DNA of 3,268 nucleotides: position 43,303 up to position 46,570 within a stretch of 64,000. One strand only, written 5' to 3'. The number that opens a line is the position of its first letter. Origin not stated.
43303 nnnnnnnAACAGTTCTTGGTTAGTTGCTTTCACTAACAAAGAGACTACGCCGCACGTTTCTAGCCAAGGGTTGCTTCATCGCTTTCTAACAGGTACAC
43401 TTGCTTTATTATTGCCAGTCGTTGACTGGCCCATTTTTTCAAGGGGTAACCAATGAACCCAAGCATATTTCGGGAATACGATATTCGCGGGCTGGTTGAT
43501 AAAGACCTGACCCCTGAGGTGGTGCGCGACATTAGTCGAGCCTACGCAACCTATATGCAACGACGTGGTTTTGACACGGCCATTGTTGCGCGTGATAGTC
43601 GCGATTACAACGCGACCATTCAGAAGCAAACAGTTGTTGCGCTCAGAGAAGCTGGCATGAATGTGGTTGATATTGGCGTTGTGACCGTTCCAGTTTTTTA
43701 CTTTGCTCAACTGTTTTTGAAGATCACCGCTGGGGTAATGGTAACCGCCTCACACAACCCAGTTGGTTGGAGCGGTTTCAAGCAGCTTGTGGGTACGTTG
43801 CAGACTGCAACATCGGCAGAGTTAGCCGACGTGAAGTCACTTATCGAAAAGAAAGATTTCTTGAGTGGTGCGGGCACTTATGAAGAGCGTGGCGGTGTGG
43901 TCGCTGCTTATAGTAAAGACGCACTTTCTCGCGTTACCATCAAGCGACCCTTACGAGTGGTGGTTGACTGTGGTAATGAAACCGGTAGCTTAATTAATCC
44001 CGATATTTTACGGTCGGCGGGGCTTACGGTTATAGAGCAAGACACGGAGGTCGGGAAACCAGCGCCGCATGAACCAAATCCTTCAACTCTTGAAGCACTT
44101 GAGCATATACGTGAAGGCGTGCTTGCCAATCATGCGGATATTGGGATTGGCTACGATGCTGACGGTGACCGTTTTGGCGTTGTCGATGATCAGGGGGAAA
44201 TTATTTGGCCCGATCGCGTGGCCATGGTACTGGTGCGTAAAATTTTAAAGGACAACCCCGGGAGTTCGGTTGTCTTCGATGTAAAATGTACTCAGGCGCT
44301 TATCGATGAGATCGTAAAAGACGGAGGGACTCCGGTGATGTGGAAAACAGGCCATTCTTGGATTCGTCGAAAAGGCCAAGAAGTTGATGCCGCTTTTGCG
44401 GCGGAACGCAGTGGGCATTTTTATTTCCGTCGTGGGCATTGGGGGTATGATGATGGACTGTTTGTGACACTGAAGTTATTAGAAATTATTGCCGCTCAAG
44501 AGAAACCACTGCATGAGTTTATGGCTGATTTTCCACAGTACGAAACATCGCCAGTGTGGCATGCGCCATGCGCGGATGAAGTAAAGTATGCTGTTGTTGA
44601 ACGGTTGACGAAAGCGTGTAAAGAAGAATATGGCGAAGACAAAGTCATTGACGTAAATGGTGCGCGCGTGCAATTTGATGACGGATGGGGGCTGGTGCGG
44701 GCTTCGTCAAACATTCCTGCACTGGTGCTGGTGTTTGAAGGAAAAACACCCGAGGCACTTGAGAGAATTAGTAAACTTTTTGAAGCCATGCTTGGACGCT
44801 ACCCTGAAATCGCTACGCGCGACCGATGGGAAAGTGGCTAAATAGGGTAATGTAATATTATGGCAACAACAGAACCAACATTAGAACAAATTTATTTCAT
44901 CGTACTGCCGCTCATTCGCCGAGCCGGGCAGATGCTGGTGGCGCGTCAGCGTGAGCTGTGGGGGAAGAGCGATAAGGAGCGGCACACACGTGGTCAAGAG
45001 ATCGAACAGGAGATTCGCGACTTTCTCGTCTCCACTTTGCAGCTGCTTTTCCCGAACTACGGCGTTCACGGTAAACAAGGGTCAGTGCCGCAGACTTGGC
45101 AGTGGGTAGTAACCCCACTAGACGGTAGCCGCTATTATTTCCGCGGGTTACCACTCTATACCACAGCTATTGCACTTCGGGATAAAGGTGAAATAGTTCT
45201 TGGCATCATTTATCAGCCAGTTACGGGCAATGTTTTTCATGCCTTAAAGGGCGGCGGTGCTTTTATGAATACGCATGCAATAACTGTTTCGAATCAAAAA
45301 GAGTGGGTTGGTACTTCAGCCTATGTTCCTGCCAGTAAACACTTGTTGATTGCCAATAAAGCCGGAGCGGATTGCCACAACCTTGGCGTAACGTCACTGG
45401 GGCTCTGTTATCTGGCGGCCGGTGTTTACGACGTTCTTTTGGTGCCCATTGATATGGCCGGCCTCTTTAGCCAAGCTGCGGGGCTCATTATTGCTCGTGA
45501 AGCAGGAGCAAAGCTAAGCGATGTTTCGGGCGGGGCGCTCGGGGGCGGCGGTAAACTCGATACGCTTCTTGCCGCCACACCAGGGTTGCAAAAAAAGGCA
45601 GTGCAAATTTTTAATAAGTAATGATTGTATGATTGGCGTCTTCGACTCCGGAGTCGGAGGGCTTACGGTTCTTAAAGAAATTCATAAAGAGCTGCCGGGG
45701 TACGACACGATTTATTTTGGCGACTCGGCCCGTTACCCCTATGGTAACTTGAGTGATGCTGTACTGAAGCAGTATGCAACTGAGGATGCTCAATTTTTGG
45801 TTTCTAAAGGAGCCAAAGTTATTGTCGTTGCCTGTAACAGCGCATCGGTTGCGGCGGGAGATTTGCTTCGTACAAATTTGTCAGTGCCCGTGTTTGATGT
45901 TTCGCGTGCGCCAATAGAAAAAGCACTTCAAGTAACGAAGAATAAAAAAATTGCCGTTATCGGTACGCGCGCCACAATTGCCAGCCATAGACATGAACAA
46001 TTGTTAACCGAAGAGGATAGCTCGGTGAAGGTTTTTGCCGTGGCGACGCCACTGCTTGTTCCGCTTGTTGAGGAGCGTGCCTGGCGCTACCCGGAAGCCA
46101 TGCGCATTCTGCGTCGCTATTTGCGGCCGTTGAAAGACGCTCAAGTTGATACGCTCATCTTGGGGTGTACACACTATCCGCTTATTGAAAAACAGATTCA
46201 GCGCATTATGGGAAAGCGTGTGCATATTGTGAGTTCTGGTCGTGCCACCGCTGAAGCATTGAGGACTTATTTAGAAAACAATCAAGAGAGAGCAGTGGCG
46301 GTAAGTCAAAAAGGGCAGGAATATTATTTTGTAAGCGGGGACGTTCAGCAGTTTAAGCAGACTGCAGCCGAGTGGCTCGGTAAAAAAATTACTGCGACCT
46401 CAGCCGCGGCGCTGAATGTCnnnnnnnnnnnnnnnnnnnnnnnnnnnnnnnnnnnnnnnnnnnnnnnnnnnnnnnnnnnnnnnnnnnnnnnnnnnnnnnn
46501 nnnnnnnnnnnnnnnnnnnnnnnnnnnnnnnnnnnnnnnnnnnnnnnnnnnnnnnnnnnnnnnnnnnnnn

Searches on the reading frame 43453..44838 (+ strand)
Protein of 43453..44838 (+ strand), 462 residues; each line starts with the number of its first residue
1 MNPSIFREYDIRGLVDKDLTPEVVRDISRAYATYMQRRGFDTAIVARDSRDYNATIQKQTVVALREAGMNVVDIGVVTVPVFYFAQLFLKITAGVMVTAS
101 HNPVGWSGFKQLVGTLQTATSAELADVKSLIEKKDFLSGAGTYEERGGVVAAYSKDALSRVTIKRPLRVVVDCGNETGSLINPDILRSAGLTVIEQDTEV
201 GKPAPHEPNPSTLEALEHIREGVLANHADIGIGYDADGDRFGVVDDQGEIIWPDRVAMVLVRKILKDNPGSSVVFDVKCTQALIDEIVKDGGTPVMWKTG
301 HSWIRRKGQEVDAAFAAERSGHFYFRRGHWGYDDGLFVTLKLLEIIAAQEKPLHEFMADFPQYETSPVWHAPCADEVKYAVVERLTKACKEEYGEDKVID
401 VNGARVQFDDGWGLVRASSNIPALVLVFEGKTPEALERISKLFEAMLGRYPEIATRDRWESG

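Call 69: search_protein_families(library=pfam, proteins=[window:43453-44838:+], max_evalue=0.001)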
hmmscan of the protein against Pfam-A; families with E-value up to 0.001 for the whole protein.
window:43453-44838:+ (462 aa): 4 families
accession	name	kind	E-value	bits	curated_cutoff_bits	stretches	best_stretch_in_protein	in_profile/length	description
PF02878.22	PGM_PMM_I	-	2.6e-27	95.6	22.5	1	5-136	3-136/138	Phosphoglucomutase/phosphomannomutase, alpha/beta/alpha domain I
PF02880.22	PGM_PMM_III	-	8.9e-21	74.6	20.7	1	253-362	2-114/115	Phosphoglucomutase/phosphomannomutase, alpha/beta/alpha domain III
PF02879.22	PGM_PMM_II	-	5.3e-17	62.7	29.3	1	159-248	9-103/103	Phosphoglucomutase/phosphomannomutase, alpha/beta/alpha domain II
PF00408.26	PGM_PMM_IV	-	3.5e-08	33.8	23.1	1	373-440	6-62/68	Phosphoglucomutase/phosphomannomutase, C-terminal domain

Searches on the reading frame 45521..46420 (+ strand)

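Call 69: search_protein_families(library=pfam, proteins=[window:45521-46420:+], max_evalue=0.001)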
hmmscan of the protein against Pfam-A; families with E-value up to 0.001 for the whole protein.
window:45521-46420:+ (300 aa): 1 family
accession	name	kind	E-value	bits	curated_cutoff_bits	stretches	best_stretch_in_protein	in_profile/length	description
PF01177.27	Asp_Glu_race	-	5.9e-23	82.2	31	1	62-246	29-210/211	Asp/Glu/Hydantoin racemase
